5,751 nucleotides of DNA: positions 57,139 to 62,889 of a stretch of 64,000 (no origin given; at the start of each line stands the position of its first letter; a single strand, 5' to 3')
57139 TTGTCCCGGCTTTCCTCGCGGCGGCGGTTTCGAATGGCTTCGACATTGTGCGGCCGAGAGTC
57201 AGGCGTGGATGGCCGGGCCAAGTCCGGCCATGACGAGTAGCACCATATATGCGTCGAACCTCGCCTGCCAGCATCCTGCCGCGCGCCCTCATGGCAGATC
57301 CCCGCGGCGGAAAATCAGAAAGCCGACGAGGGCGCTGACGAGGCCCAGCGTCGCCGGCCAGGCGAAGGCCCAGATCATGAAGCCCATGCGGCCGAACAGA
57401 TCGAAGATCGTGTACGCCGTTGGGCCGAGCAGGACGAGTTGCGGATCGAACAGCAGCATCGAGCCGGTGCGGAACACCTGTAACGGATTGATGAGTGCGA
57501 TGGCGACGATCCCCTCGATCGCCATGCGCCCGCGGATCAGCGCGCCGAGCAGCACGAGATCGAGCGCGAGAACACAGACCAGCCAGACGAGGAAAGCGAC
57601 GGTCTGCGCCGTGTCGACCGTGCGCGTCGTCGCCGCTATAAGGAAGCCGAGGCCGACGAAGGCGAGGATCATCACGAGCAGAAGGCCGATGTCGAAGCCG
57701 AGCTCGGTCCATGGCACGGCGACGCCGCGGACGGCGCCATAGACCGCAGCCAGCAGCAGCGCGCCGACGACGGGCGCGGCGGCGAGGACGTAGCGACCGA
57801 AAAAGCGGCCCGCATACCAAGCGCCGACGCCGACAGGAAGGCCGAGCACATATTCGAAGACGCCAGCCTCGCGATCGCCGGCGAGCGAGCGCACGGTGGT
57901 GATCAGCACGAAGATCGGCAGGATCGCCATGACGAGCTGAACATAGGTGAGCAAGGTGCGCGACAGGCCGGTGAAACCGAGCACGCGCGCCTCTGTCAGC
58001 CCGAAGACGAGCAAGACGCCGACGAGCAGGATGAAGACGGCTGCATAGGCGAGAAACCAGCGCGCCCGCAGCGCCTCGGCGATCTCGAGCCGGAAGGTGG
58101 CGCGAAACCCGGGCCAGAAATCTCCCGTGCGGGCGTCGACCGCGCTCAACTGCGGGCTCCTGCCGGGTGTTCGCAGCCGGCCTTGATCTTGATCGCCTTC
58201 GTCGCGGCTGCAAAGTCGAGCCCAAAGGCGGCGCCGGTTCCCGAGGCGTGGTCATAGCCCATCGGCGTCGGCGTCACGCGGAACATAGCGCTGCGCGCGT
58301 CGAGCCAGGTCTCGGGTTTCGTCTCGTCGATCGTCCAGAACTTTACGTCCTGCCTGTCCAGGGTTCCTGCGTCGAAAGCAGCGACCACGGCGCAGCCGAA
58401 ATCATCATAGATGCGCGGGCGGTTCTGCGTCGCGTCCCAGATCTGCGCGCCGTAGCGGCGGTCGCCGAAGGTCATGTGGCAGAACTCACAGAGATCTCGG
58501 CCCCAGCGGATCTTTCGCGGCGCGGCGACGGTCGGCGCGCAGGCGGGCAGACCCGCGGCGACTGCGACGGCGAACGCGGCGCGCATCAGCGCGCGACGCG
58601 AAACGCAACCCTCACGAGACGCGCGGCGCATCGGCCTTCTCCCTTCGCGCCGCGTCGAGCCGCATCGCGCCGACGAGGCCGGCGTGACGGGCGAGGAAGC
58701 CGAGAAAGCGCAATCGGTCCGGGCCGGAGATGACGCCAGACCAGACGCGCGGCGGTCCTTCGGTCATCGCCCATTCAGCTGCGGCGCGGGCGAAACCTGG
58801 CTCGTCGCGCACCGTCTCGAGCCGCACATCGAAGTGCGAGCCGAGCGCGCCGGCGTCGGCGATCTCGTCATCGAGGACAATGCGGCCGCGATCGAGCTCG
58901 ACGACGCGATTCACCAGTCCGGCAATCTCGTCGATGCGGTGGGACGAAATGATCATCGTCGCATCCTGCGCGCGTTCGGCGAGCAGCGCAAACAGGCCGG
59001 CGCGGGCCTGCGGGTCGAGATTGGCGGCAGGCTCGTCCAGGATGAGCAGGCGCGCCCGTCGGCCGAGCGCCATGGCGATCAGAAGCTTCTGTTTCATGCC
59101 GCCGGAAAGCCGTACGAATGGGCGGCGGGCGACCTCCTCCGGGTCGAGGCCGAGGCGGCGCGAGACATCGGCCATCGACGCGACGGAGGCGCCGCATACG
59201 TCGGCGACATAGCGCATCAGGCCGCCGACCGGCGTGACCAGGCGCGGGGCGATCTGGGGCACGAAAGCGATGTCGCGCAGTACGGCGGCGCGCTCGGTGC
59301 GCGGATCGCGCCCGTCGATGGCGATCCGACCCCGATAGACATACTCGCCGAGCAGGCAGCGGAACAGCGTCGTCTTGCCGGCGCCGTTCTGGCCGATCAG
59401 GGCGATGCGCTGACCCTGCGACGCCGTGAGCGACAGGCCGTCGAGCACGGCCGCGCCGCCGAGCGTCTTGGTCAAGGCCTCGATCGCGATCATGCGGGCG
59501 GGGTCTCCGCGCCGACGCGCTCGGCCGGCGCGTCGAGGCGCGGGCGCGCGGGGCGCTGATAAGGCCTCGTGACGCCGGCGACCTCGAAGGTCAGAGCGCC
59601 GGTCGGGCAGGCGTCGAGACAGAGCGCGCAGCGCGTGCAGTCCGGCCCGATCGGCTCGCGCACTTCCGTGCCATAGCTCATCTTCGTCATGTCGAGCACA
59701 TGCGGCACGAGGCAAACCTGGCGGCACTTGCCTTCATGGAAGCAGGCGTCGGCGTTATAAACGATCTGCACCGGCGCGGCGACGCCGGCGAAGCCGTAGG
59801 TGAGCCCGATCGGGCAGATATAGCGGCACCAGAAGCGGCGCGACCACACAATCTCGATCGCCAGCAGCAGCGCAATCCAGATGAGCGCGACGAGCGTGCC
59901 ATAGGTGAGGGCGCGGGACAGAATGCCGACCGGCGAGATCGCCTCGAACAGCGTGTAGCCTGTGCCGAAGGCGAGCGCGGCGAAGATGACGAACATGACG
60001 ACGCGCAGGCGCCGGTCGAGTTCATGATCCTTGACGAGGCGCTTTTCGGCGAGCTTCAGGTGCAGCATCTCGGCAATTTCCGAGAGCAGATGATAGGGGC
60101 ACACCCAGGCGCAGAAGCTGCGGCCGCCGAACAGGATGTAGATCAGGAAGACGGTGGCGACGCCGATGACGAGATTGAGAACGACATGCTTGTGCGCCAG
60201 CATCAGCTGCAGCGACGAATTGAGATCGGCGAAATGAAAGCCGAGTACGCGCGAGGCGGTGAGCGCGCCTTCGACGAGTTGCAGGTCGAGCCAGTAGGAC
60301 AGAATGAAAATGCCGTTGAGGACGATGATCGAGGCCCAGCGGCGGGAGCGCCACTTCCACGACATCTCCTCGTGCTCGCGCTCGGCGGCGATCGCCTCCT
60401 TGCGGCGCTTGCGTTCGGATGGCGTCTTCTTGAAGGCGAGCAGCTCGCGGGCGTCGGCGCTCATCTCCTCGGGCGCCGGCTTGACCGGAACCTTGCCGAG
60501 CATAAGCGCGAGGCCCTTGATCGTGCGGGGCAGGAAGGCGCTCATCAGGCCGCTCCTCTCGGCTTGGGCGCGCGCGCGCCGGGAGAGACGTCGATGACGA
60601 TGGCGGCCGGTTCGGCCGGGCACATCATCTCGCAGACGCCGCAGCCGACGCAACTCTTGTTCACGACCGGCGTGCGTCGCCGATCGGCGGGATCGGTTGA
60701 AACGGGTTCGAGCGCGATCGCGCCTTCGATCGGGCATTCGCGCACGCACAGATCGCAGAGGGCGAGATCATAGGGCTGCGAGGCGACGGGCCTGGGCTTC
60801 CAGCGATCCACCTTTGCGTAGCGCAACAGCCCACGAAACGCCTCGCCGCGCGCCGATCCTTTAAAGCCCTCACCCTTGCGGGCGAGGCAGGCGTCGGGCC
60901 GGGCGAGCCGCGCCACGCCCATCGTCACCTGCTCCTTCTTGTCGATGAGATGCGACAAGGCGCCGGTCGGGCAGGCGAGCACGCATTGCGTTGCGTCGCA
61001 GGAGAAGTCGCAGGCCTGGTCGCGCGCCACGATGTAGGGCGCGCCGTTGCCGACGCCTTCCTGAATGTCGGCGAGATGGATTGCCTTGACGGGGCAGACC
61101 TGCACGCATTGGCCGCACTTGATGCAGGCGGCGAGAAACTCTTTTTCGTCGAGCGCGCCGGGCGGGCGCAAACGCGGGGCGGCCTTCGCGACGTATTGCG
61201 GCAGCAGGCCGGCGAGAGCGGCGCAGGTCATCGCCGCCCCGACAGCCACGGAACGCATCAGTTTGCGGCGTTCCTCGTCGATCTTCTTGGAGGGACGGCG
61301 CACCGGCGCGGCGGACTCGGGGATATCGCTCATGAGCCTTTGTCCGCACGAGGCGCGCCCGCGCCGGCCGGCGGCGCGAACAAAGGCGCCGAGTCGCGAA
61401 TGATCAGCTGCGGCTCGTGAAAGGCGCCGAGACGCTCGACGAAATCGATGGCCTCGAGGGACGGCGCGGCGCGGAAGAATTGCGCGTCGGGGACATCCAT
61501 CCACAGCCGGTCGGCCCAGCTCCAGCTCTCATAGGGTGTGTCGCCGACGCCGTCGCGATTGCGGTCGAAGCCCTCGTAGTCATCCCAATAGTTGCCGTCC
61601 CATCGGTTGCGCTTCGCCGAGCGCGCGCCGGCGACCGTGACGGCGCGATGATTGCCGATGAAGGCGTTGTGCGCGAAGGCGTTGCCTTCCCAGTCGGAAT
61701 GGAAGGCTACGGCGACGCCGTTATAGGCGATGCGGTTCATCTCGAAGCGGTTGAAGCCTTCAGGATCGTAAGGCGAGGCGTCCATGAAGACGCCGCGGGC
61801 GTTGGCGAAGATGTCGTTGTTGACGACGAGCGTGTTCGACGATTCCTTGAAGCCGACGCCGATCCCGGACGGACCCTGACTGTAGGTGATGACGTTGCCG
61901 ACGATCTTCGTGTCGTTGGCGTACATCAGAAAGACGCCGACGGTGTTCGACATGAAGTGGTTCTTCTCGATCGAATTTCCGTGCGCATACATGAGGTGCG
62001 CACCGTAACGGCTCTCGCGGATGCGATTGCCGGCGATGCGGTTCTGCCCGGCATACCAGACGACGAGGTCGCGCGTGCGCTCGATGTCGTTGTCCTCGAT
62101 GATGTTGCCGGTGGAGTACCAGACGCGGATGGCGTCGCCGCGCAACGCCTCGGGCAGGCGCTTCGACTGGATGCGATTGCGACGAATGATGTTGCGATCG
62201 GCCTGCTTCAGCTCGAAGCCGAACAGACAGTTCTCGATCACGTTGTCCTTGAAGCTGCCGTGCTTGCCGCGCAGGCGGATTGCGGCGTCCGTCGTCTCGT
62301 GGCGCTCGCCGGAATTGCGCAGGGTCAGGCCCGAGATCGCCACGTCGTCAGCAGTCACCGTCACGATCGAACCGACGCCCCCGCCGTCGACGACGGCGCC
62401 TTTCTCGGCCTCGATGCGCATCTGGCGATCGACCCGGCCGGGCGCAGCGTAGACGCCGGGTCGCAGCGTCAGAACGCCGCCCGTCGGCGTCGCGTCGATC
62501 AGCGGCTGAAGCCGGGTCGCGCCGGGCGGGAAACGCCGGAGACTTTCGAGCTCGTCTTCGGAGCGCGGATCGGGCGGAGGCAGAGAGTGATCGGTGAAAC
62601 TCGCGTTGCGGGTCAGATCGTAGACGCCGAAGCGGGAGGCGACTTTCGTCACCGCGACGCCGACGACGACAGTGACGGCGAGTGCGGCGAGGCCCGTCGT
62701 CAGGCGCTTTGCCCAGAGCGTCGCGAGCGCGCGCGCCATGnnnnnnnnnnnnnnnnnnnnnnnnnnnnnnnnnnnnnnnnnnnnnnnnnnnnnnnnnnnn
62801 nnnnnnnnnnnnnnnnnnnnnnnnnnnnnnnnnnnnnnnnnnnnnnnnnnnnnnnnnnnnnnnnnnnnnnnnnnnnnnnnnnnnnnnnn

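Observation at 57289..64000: nos accessory cluster of the clade II (Wolinella) type, nosB-D-G-H-F-L-Y without nosR/nosX, in an organism with alphaproteobacterial-style nirS and cNOR clusters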

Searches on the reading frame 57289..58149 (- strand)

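Call 3: search_protein_families(library=pfam, proteins=[window:57289-58149:-], max_evalue=0.01)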
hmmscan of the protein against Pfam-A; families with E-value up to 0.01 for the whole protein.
window:57289-58149:- (286 aa): 3 families
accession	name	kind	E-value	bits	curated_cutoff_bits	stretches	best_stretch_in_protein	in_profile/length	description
PF12679.13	ABC2_membrane_2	-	5.1e-11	42.8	27.2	1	19-230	4-239/283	ABC-2 family transporter protein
PF12698.13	ABC2_membrane_3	-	4.3e-07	29.8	31.6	1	69-264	164-329/347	ABC-2 family transporter protein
PF01061.29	ABC2_membrane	-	2.1e-05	24.6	26.9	1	26-194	14-175/211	ABC-2 type transporter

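Call 4: search_protein_families(library=ncbifam, proteins=[window:57289-58149:-], max_evalue=0.01)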
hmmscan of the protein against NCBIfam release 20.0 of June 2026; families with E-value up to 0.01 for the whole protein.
window:57289-58149:- (286 aa): 1 family
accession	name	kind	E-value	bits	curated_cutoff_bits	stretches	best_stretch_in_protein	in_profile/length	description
TIGR03518.1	ABC_perm_GldF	equivalog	0.0017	18.4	288.5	1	36-193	22-176/240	gliding motility-associated ABC transporter permease subunit GldF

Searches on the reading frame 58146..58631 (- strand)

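Call 3: search_protein_families(library=pfam, proteins=[window:58146-58631:-], max_evalue=0.01)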
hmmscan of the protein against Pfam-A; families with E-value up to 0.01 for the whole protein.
window:58146-58631:- (161 aa): 0 families

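Call 4: search_protein_families(library=ncbifam, proteins=[window:58146-58631:-], max_evalue=0.01)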
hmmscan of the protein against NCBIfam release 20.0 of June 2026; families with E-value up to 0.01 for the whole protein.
window:58146-58631:- (161 aa): 0 families

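Call 53: search_protein_families(library=pfam, alignment_id=A1, max_evalue=1)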
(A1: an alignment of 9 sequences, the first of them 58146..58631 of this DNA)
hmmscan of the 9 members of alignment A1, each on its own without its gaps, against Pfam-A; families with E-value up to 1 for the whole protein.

A. member 1, window:58146-58631:- (161 aa): 0 families

B. families by the number of members that match (of 9 scanned): 4 families
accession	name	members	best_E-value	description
PF05573.18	NosL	8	1.3e-07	NosL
PF23051.1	DUF7040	2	0.034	Domain of unknown function (DUF7040)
PF18280.6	Ant-IIb_sub-bd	1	0.18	Nucleotidyltransferase, substrate binding domain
PF01258.23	zf-dskA_traR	1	0.25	Prokaryotic dksA/traR C4-type zinc finger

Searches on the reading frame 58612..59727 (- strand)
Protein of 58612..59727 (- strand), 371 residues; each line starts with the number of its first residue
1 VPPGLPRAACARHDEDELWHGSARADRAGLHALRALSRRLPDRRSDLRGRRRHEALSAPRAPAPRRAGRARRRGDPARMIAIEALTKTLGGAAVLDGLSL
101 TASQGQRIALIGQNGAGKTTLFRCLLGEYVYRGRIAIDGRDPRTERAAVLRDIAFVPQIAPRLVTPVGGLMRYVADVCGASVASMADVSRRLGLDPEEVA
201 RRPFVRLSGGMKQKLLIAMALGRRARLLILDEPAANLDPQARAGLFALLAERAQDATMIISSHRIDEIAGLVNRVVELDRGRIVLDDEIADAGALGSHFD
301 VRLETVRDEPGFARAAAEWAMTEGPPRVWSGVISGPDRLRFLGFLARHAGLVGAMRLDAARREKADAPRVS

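Call 3: search_protein_families(library=pfam, proteins=[window:58612-59727:-], max_evalue=0.01)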
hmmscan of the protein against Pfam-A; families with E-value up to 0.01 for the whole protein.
window:58612-59727:- (371 aa): 7 families
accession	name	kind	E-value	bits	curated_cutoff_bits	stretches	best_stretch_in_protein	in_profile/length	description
PF00005.33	ABC_tran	-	2e-25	90.4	25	1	95-234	1-136/137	ABC transporter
PF13304.12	AAA_21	-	5.3e-13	50.1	27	2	202-263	233-298/304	AAA domain, putative AbiEii toxin, Type IV TA system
PF02463.25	SMC_N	-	1.3e-07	31.7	40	1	206-267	136-201/220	RecF/RecN/SMC N terminal domain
PF13401.12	AAA_22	-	0.00018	22.2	27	1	106-154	6-55/130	AAA domain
PF01695.23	IstB_IS21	-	0.0013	18.7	24.1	0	224-263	153-193/238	IstB-like ATP binding protein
PF13191.12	AAA_16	-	0.002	19.1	32.6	1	103-254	22-161/167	AAA ATPase domain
PF13476.12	AAA_23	-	0.0068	17.5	27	1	109-125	23-39/201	AAA domain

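Call 4: search_protein_families(library=ncbifam, proteins=[window:58612-59727:-], max_evalue=0.01)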
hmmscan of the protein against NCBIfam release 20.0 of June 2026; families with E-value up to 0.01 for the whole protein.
window:58612-59727:- (371 aa): 191 families (the best 25 are shown)
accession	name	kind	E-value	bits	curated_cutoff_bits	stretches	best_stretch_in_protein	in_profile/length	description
TIGR03375.1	type_I_sec_LssB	subfamily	9.9e-29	100.1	693.1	1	93-287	481-683/696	type I secretion system permease/ATPase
TIGR02857.1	CydD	equivalog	2e-28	99.6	435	1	65-276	307-527/529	thiol reductant ABC exporter subunit CydD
TIGR03864.1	PQQ_ABC_ATP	hypoth_equivalog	3.4e-28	98.7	302.25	1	80-290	2-217/236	ABC transporter, ATP-binding subunit, PQQ-dependent alcohol dehydrogenase system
TIGR03522.1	GldA_ABC_ATP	equivalog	4.8e-28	98.5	402.6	1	80-293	3-220/301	gliding motility-associated ABC transporter ATP-binding subunit GldA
TIGR04521.1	ECF_ATPase_2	equivalog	7.8e-27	94.1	330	2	187-289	126-229/279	energy-coupling factor transporter ATPase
NF000355.4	ribo_prot_ABC_F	equivalog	2.6e-26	92.5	380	1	80-283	3-192/499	ribosomal protection-like ABC-F family protein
NF008379.0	PRK11174.1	equivalog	1.4e-25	90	684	1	76-290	347-568/588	heme ABC transporter permease/ATP-binding protein CydD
NF010068.0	PRK13548.1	equivalog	8.8e-25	87.3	261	1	78-291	4-229/261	heme ABC transporter ATP-binding protein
TIGR01166.1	cbiO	subfamily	3.9e-24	85.2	211.8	2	194-266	115-188/190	cobalt ABC transporter, ATP-binding protein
TIGR01188.1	drrA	subfamily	5.5e-24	85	312.45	1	87-289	1-208/302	daunorubicin resistance ABC transporter, ATP-binding protein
NF033858.1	ABC2_perm_RbbA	equivalog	9.3e-24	83.4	1050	1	80-290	2-222/909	ribosome-associated ATPase/putative transporter RbbA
NF007739.0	PRK10419.1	subfamily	1.9e-23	83.3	354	1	84-297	17-244/268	nickel ABC transporter ATP-binding protein NikE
TIGR02204.1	MsbA_rel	hypoth_equivalog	2.1e-23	82.8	780.4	1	93-285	354-554/576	ABC transporter, permease/ATP-binding protein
TIGR03410.1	urea_trans_UrtE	equivalog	2.4e-23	82.8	285.8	1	81-291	2-218/230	urea ABC transporter ATP-binding subunit UrtE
TIGR03873.1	F420-0_ABC_ATP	hypoth_equivalog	3e-23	82.4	372.4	1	82-285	4-217/256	putative F420-0 ABC transporter ATP-binding protein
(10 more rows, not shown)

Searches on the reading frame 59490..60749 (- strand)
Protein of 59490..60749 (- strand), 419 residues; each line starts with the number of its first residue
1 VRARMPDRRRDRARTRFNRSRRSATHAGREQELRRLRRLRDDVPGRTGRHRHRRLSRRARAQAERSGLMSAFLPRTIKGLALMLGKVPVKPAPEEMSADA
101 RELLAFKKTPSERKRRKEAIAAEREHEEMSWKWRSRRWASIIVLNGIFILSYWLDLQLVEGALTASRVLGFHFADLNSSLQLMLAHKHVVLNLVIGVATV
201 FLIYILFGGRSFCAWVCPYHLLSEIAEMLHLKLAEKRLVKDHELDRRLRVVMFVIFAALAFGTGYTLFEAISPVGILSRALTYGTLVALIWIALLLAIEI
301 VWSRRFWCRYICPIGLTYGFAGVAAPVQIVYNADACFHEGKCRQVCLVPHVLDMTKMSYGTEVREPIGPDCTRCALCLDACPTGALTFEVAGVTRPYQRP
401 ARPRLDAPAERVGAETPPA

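Call 3: search_protein_families(library=pfam, proteins=[window:59490-60749:-], max_evalue=0.01)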
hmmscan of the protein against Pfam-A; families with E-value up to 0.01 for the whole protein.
window:59490-60749:- (419 aa): 7 families
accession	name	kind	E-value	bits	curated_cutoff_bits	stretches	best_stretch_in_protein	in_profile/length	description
PF12801.12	Fer4_5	-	3.2e-12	46.7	22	2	192-230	4-41/48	4Fe-4S binding domain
PF12838.12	Fer4_7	-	1.2e-06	29.3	27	1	371-391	2-22/52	4Fe-4S dicluster domain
PF00037.32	Fer4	-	0.00052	20.2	21.1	1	370-387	7-24/24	4Fe-4S binding domain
PF14697.11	Fer4_21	-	0.00076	20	35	1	332-386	4-57/59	4Fe-4S dicluster domain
PF13484.11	Fer4_16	-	0.0011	20.1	30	1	371-389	2-20/66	4Fe-4S double cluster binding domain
PF13237.11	Fer4_10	-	0.0013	19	25.5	0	370-390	8-30/53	4Fe-4S dicluster domain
PF13187.11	Fer4_9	-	0.0083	16.6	27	0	340-385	6-51/52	4Fe-4S dicluster domain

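Call 4: search_protein_families(library=ncbifam, proteins=[window:59490-60749:-], max_evalue=0.01)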
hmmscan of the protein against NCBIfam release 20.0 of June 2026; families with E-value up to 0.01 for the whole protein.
window:59490-60749:- (419 aa): 16 families
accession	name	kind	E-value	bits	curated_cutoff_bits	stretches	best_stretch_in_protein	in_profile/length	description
TIGR02163.1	napH_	subfamily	1.2e-67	228.1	213.05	1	135-389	3-254/255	NapH/MauN family ferredoxin-type protein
NF007013.0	PRK09477.1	equivalog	1.4e-51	175.3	234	1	115-390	6-278/286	quinol dehydrogenase ferredoxin subunit NapH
NF046105.1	TransRegNosR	equivalog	4.4e-07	28.6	1000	1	200-318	488-610/680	transcriptional regulator NosR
TIGR02494.1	PFLE_PFLC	subfamily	2.8e-05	23.6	174.35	1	326-388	40-99/293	glycyl-radical enzyme activating protein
TIGR02745.1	ccoG_rdxA_fixG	equivalog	4.2e-05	22.7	316.7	1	133-313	1-189/435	cytochrome c oxidase accessory protein CcoG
NF043039.1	HgcAB_like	equivalog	0.00011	21.9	285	1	198-386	168-349/350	HgcAB-like fusion protein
NF006221.0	PRK08348.1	subfamily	0.00026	20.7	124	1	328-387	38-93/136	NADH-plastoquinone oxidoreductase subunit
NF040864.1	HgcB_ferredoxin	equivalog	0.00027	20.7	99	1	329-390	9-65/93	mercury methylation ferredoxin HgcB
TIGR01944.1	rnfB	subfamily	0.001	18.6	68.7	1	332-391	111-165/190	RnfABCDGE type electron transport complex subunit B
TIGR04395.1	cutC_activ_rSAM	equivalog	0.0011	18.3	360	1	326-388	46-105/309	choline TMA-lyase-activating enzyme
TIGR00276.1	TIGR00276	equivalog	0.0019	17.2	200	1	363-387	173-197/337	tRNA epoxyqueuosine(34) reductase QueG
NF038196.1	ferrodoxin_EFR1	subfamily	0.0024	18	75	1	332-389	182-232/242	EFR1 family ferrodoxin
NF003475.0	PRK05113.1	equivalog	0.0051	16.7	203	0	332-388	111-162/190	electron transport complex subunit RsxB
NF042909.1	FMH_DH_FwdF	exception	0.0055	15.8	375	1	329-388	220-276/336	tungsten-dependent formylmethanofuran dehydrogenase subunit FwdF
NF006446.0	PRK08764.1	equivalog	0.0068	16.3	220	0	327-389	80-136/139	Rnf electron transport complex subunit RnfB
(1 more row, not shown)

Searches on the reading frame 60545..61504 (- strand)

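Call 3: search_protein_families(library=pfam, proteins=[window:60545-61504:-], max_evalue=0.01)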
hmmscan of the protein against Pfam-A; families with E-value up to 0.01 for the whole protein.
window:60545-61504:- (319 aa): 15 families
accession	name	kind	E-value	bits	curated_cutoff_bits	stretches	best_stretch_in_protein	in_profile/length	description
PF12838.12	Fer4_7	-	8.7e-15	55.4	27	2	127-182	2-52/52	4Fe-4S dicluster domain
PF00037.32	Fer4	-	1e-13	50.9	21.1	2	126-142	7-23/24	4Fe-4S binding domain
PF13484.11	Fer4_16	-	2.5e-11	44.6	30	1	127-145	2-20/66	4Fe-4S double cluster binding domain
PF13187.11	Fer4_9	-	3.5e-09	37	27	3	126-182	1-51/52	4Fe-4S dicluster domain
PF14697.11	Fer4_21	-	7.3e-08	32.9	35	1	275-297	31-53/59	4Fe-4S dicluster domain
PF12837.12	Fer4_6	-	9.4e-08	32.1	25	1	126-142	8-24/24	4Fe-4S binding domain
PF13237.11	Fer4_10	-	5.1e-07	29.9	25.5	1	125-179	7-53/53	4Fe-4S dicluster domain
PF17179.9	Fer4_22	-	1.3e-05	26.4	27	0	282-297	78-93/95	4Fe-4S dicluster domain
PF25160.1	LdpA_Fe-S-bd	-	1.8e-05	24.9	27.6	1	114-146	14-47/49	LdpA Fe-S cluster-binding domain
PF12797.12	Fer4_2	-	3.1e-05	24.1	24.5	1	125-139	8-22/22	4Fe-4S binding domain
PF13534.11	Fer4_17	-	4.3e-05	24.4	22.2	1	102-139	31-58/61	4Fe-4S dicluster domain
PF13183.11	Fer4_8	-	0.00017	22.5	27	1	120-140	47-67/68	4Fe-4S dicluster domain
PF12798.12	Fer4_3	-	0.00024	22.1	27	1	127-141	1-15/15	4Fe-4S binding domain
PF12800.12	Fer4_4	-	0.00025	21.5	24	1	126-139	3-16/17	4Fe-4S binding domain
PF13746.11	Fer4_18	-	0.0081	16.8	27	0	121-150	55-80/114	4Fe-4S dicluster domain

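Call 4: search_protein_families(library=ncbifam, proteins=[window:60545-61504:-], max_evalue=0.01)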
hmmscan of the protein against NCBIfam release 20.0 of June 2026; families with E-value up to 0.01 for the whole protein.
window:60545-61504:- (319 aa): 56 families (the best 25 are shown)
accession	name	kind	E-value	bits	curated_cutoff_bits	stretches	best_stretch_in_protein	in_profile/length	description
NF007012.0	PRK09476.1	equivalog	2.1e-41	141.8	269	2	72-211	4-144/254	ferredoxin-type protein NapG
TIGR00397.1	mauM_napG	subfamily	3.3e-40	137.9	178.85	2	78-211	3-138/213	MauM/NapG family ferredoxin-type protein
TIGR01971.1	NuoI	subfamily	4.9e-11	42.3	113.05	2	108-184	25-99/121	NADH-quinone oxidoreductase, chain I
TIGR00402.1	napF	equivalog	1.5e-10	41.2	102.2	1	112-200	22-103/149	ferredoxin-type protein NapF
NF042909.1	FMH_DH_FwdF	exception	1.4e-09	37.6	375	2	126-186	226-277/336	tungsten-dependent formylmethanofuran dehydrogenase subunit FwdF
NF007205.0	PRK09626.1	equivalog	2.6e-09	37.1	93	1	249-297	21-68/105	2-oxoglutarate-acceptor oxidoreductase subunit OorD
TIGR02512.1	FeFe_hydrog_A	subfamily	7.7e-08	31.6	405.95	2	125-146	50-71/375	[FeFe] hydrogenase, group A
NF004543.0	PRK05888.2-5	equivalog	1.7e-07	31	243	1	107-186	45-118/217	NADH-quinone oxidoreductase subunit NuoI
NF006076.0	PRK08222.1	equivalog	3.2e-07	30.3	270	1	122-147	70-95/181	hydrogenase 4 subunit H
NF006221.0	PRK08348.1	subfamily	6.9e-07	29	124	1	123-145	73-95/136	NADH-plastoquinone oxidoreductase subunit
NF045874.1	Vhu_polyferre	exception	1.2e-06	27.6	600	2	125-147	329-351/381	F420-non-reducing hydrogenase associated-polyferredoxin VhuB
NF009053.0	PRK12387.1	subfamily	1.4e-06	28.2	204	1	124-146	72-94/180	formate hydrogenlyase complex iron-sulfur subunit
NF058577.1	FdxA_fam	equivalog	2e-06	27.9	65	0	280-298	4-22/52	4Fe-4S ferredoxin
NF038196.1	ferrodoxin_EFR1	subfamily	3.7e-06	27.2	75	2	120-184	177-230/242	EFR1 family ferrodoxin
NF040763.1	FeFe_hydrog_A6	exception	5.7e-06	25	765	1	125-146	188-209/571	NADH-dependent [FeFe] hydrogenase, group A6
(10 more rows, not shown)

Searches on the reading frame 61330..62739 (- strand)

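Call 3: search_protein_families(library=pfam, proteins=[window:61330-62739:-], max_evalue=0.01)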
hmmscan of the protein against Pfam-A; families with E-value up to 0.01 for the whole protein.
window:61330-62739:- (469 aa): 3 families
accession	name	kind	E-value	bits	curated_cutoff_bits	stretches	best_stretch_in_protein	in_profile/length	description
PF05048.19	NosD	-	5.5e-40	137.5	23.6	1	200-390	15-212/212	Periplasmic copper-binding protein (NosD)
PF13229.12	Beta_helix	-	8.3e-29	100.7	25.9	2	130-284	8-158/158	Right handed beta helix region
PF07602.17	DUF1565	-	0.00051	19.9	20.3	0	127-233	101-198/257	Protein of unknown function (DUF1565)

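Call 4: search_protein_families(library=ncbifam, proteins=[window:61330-62739:-], max_evalue=0.01)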
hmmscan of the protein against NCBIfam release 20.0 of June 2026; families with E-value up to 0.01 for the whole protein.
window:61330-62739:- (469 aa): 3 families
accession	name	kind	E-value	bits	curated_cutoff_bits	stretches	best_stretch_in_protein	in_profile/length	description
TIGR04247.1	NosD_copper_fam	subfamily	2.3e-112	375.3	300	1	77-454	1-376/377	nitrous oxide reductase family maturation protein NosD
TIGR03804.1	para_beta_helix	repeat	1.1e-16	60.3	19.45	2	227-266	4-43/44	parallel beta-helix repeat protein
NF047854.1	LIC10774_subfam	equivalog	3.6e-05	22.9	380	0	229-273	229-275/358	LIC10774/LIC10365 family surface protein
